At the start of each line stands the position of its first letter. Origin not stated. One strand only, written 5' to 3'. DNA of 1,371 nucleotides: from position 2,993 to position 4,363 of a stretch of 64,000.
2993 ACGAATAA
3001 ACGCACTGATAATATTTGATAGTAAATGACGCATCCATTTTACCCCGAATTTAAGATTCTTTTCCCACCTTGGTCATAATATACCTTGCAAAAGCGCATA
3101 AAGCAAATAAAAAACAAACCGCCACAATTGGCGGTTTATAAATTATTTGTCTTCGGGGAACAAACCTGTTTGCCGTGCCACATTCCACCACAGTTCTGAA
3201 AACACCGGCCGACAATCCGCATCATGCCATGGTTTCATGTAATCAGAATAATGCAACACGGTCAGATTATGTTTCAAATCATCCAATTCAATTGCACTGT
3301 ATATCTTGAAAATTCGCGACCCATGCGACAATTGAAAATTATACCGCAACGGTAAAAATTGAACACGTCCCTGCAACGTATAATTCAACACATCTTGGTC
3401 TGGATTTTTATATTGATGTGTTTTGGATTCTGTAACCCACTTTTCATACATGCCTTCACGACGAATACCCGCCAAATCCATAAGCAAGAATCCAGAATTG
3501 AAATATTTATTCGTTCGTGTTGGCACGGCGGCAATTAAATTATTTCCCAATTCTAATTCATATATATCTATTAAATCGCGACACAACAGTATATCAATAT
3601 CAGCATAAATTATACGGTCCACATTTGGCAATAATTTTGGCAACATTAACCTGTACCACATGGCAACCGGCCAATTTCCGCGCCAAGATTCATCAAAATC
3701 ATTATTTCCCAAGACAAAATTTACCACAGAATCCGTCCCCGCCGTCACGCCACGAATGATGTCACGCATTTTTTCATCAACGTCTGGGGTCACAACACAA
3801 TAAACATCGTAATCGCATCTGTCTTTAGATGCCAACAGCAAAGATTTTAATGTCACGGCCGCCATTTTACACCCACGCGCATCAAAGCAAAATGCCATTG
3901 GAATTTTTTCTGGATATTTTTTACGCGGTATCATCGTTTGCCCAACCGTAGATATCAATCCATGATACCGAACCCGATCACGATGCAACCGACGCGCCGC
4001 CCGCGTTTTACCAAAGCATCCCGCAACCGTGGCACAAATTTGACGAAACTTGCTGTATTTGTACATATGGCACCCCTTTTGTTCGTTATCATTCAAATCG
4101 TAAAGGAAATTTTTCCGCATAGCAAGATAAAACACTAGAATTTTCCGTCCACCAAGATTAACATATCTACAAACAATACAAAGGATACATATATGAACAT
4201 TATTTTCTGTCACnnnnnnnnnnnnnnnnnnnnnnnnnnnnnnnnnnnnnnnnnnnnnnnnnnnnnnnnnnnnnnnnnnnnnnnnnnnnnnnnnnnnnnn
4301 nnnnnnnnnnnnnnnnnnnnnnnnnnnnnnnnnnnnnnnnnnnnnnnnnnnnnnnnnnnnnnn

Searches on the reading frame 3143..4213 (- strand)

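Call 24: search_protein_families(library=pfam, proteins=[window:3143-4213:-], max_evalue=0.01)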
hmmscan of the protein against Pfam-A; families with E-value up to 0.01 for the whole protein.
window:3143-4213:- (356 aa): 1 family
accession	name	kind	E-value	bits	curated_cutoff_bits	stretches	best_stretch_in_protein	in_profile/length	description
PF01501.26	Glyco_transf_8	-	1.8e-31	110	24.3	1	107-331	3-251/253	Glycosyl transferase family 8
